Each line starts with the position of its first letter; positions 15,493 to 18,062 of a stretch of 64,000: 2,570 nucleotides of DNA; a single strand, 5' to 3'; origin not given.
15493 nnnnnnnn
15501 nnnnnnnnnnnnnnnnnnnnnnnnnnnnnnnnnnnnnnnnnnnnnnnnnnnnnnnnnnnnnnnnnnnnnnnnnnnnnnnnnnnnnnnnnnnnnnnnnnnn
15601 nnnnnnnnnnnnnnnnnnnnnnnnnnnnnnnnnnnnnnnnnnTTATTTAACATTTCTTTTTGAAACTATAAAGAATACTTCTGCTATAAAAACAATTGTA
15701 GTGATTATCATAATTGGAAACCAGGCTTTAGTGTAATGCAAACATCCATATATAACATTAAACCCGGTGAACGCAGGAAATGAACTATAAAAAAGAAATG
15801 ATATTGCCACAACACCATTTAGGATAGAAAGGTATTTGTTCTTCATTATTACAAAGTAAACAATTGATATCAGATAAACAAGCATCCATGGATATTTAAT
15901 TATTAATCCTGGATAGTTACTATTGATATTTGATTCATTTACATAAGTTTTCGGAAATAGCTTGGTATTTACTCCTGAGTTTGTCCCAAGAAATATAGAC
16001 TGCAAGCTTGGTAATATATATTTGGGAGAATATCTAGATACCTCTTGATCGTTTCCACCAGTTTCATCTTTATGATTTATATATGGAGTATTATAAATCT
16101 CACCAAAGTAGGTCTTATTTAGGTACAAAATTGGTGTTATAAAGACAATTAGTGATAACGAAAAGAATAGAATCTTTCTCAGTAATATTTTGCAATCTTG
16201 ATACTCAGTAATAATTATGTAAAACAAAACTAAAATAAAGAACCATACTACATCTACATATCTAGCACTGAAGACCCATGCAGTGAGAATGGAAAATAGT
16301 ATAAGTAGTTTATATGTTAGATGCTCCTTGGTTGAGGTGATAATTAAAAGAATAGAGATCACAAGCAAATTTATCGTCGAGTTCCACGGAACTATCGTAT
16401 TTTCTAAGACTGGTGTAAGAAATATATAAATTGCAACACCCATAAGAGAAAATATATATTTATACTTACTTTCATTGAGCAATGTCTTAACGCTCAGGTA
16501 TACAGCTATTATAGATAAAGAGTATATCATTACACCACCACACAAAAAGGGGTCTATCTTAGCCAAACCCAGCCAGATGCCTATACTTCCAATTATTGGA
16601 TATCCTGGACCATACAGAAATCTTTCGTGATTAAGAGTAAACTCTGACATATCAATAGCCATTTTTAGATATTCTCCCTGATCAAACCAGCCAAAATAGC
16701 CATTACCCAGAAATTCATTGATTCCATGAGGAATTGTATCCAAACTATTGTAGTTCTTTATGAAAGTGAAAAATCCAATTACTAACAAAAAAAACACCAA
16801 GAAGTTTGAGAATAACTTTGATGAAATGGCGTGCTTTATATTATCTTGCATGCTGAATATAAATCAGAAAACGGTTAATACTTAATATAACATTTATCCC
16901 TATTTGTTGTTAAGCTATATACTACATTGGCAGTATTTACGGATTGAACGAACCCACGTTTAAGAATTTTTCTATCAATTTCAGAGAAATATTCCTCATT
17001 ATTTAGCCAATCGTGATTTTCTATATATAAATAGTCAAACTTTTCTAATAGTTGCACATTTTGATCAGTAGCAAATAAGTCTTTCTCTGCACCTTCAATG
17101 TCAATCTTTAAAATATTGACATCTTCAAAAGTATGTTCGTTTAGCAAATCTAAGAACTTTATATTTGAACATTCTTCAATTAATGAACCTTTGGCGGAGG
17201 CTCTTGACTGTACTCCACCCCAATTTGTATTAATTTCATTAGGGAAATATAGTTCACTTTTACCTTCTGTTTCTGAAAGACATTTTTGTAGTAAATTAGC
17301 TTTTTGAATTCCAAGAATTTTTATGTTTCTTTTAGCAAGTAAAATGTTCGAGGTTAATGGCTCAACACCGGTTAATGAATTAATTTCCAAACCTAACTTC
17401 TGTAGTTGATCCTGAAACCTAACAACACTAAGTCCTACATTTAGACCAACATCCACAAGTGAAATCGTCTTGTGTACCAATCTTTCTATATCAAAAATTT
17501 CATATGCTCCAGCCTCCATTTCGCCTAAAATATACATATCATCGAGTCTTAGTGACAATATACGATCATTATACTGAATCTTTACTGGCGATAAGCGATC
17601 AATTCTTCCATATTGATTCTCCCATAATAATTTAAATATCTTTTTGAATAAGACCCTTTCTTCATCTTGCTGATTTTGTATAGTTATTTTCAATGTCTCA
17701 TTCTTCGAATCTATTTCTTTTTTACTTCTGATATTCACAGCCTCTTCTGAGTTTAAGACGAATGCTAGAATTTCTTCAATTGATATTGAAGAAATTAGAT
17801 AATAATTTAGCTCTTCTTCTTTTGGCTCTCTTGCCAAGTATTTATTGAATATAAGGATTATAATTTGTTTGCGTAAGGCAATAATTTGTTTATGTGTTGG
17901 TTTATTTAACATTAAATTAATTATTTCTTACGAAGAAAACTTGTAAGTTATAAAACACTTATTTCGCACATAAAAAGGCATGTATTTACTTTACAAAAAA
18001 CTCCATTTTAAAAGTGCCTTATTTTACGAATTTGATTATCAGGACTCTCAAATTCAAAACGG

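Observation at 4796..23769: Protein O-glycosylation-type locus (GT39 Pmt-like, polyprenol-P-sugar synthase, two extra GT-C-like proteins, Gmd) next to giant Ser/Thr-rich surface proteins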

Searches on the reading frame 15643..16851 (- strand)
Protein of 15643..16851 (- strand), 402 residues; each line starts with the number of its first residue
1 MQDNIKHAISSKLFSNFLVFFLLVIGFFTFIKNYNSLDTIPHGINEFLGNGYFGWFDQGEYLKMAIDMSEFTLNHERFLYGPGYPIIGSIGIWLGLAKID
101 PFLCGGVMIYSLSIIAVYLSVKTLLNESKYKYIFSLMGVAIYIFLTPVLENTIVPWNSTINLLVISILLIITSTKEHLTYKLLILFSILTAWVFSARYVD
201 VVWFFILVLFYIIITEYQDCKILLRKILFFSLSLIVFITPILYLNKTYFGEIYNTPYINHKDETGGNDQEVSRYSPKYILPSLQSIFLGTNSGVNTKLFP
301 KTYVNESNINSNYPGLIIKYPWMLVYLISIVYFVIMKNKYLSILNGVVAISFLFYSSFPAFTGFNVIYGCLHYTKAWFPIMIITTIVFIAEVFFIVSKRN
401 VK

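Call 4: search_protein_families(library=pfam, proteins=[window:15643-16851:-], max_evalue=0.01)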
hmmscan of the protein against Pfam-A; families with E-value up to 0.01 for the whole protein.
window:15643-16851:- (402 aa): 0 families

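Call 16: search_protein_families(library=pfam, proteins=[window:15643-16851:-], max_evalue=10)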
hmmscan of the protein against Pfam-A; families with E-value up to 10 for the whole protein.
window:15643-16851:- (402 aa): 0 families

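Call 17: search_protein_families(library=ncbifam, proteins=[window:15643-16851:-], max_evalue=0.01)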
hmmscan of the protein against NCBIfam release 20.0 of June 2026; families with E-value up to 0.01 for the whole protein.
window:15643-16851:- (402 aa): 1 family
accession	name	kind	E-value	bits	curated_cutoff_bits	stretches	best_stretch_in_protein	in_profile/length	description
NF047440.1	LA3751_2_3_fam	subfamily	1.3e-06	27.5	200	1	107-253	99-248/460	LA_3751/LA_3752 family putative glycosyltransferase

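Call 19: find_homologous_proteins(query=window:15643-16851:-, max_evalue=0.001)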
Query window:15643-16851:- (402 aa): 3 proteins with E <= 0.001 among 5943 candidates.
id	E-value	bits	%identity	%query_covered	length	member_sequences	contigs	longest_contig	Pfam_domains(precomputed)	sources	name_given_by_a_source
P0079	6.2e-259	877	100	100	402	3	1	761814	-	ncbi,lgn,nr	ncbi:hypothetical protein IPJ91_03240 [bacterium]|nr:MAG: hypothetical protein IPJ91_03240 [bacteriu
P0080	4.0e-27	113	27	87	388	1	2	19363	-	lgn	-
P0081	6.2e-14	70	26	96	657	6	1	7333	PF13231.13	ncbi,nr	ncbi:MAG: hypothetical protein A2474_01765 [Elusimicrobia bacterium RIFOXYC2_FULL_34_12]|nr:MAG: hyp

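Call 32: predict_structure(alignment_id=A2)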
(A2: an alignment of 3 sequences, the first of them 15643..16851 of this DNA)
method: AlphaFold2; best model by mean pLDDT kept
length: 402 residues; sequences in the alignment: 3
mean_pLDDT: 41.3   pTM: 0.34
mean pLDDT of the five models: 41.3, 39.4, 38.8, 38.2, 37.4
residues with pLDDT >= 90: 0; 70-90: 3; 50-70: 71; < 50: 328
segments of 3 or more residues with pLDDT < 50: 1-15, 21-58, 75-85, 96-104, 145-217, 221-388, 395-402
pLDDT, mean of each block of 10 residues (from residue 1): 39 49 43 36 30 37 58 48 47 52 49 56 60 63 47 36 43 43 42 36 42 48 48 46 43 36 33 32 29 23 29 28 36 35 37 33 29 34 46 48 39
secondary structure, 60 per line:
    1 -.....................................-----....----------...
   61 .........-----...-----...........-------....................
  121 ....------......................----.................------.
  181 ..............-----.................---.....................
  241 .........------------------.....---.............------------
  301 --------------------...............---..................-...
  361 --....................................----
elements in order: H2-38 H44-47 H58-69 H83-93 H101-124 H131-152 H157-173 H180-194 H200-216 H220-249 H268-272 H276-288 H321-335 H339-356 H363-398

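Call 70: search_protein_representatives(alignment_id=A2)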
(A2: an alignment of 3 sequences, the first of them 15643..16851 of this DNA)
Query: 3 sequences, 402 profile positions. Proteins with E-value up to 0.001 (for the whole library): 850; up to 1e-10: 465; up to 1e-30: 97. The best 150 are listed.
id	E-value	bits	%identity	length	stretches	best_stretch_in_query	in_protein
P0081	5.7e-188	641.4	-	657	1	3-402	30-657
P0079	3.4e-171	586.2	-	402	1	12-396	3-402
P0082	1.1e-88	314.5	-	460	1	24-388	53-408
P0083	3.0e-84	299.9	-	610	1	20-389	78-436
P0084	2.5e-83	296.9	-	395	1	26-388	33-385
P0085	9.8e-80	285.0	-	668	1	15-394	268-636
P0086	3.4e-77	276.7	-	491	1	26-388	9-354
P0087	1.7e-75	271.1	-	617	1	23-387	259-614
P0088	2.4e-72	260.7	-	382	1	30-390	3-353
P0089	2.8e-70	253.9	-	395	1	22-384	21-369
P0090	2.2e-69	250.9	-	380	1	14-388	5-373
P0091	1.1e-65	238.8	-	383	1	28-387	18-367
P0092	5.0e-64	233.3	-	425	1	20-384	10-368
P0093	4.0e-62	227.0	-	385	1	28-396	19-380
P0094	2.2e-61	224.6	-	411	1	28-394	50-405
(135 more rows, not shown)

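Call 72: search_protein_families(library=pfam, alignment_id=A4, max_evalue=0.001)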
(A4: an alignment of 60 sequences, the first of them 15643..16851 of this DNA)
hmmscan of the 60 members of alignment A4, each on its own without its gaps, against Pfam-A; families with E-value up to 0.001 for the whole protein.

A. member 1, window:15643-16851:- (402 aa): 0 families

B. families by the number of members that match (of 60 scanned): 4 families
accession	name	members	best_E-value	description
PF00754.31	F5_F8_type_C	10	1.6e-16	F5/8 type C domain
PF13231.12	PMT_2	10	1.4e-07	Dolichyl-phosphate-mannose-protein mannosyltransferase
PF22633.2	F5_F8_type_C_2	7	3.5e-11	NedA-like, galactose-binding domain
PF09594.16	GT87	1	5.5e-10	Glycosyltransferase family 87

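Call 75: find_encoding_contigs(protein=P0080, flank=9000, max_places=1)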
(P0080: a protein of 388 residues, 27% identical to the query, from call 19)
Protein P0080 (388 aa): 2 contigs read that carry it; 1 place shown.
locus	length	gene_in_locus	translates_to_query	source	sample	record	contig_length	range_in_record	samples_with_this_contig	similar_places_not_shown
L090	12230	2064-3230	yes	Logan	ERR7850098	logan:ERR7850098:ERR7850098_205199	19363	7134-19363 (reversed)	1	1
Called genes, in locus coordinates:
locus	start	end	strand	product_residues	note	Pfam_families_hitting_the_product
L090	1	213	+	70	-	?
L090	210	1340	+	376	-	PF09314:DUF1972 (weak), PF13439:Glyco_transf_4, PF13579:Glyco_trans_4_4, PF00534:Glycos_transf_1, PF13692:Glyco_trans_1_4, PF13524:Glyco_trans_1_2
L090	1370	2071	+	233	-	PF00535:Glycos_transf_2, PF10111:Glyco_tranf_2_2 (weak), PF13641:Glyco_tranf_2_3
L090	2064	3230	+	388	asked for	-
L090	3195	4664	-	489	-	PF01943:Polysacc_synt (weak), PF13440:Polysacc_synt_3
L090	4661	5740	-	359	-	PF13439:Glyco_transf_4, PF13579:Glyco_trans_4_4, PF20706:GT4-conflict, PF00534:Glycos_transf_1, PF13692:Glyco_trans_1_4, PF13524:Glyco_trans_1_2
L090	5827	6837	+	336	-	PF00535:Glycos_transf_2, PF10111:Glyco_tranf_2_2 (faint), PF13641:Glyco_tranf_2_3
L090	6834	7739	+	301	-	PF13641:Glyco_tranf_2_3, PF00535:Glycos_transf_2, PF13632:Glyco_trans_2_3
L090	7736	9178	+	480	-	-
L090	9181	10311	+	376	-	PF13439:Glyco_transf_4, PF13579:Glyco_trans_4_4, PF00534:Glycos_transf_1, PF13692:Glyco_trans_1_4, PF13524:Glyco_trans_1_2 (weak)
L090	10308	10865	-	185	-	PF00908:dTDP_sugar_isom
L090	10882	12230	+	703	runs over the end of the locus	PF19830:DUF6311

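Call 76: find_encoding_contigs(protein=P0081, flank=9000, max_places=1)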
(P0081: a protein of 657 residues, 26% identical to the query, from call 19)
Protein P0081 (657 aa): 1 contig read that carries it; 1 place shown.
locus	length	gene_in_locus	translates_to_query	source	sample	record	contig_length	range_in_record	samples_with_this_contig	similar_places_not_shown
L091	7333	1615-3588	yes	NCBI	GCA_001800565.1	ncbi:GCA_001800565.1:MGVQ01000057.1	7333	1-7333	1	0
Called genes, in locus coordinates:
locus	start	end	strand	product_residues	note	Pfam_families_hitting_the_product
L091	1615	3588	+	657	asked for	PF13231:PMT_2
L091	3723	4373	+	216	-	PF00881:Nitroreductase, PF14512:TM1586_NiRdase (faint)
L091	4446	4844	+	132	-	PF13298:LigD_N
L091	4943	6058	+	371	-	PF04015:DUF362, PF13187:Fer4_9 (weak), PF13237:Fer4_10 (weak), PF00037:Fer4 (weak), PF12838:Fer4_7 (weak), PF13484:Fer4_16 (faint), PF14697:Fer4_21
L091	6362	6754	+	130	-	PF07719:TPR_2 (faint), PF13174:TPR_6 (weak), PF13181:TPR_8 (faint)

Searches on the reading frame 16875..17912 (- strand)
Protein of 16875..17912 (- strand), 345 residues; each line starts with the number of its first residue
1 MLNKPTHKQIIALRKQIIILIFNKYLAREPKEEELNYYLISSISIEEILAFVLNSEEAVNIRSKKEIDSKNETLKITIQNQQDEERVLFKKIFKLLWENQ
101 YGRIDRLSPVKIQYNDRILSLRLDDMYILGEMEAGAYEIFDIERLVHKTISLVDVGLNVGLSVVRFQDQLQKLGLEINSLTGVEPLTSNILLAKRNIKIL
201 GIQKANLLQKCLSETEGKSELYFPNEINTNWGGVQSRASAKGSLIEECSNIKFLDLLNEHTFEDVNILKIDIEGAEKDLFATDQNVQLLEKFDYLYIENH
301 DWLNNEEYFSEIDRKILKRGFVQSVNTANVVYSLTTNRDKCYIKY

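Call 4: search_protein_families(library=pfam, proteins=[window:16875-17912:-], max_evalue=0.01)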
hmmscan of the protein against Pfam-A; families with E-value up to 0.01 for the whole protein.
window:16875-17912:- (345 aa): 1 family
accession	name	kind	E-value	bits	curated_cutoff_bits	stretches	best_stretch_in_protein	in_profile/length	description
PF05050.19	Methyltransf_21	-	4.8e-10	40.3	22.7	1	154-321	1-171/173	Methyltransferase FkbM domain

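Call 17: search_protein_families(library=ncbifam, proteins=[window:16875-17912:-], max_evalue=0.01)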
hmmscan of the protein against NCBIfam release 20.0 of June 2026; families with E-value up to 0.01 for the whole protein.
window:16875-17912:- (345 aa): 1 family
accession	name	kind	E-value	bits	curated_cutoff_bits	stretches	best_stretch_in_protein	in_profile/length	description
TIGR01444.1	fkbM_fam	subfamily_domain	5.7e-12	46.3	37.7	1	152-300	2-143/143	FkbM family methyltransferase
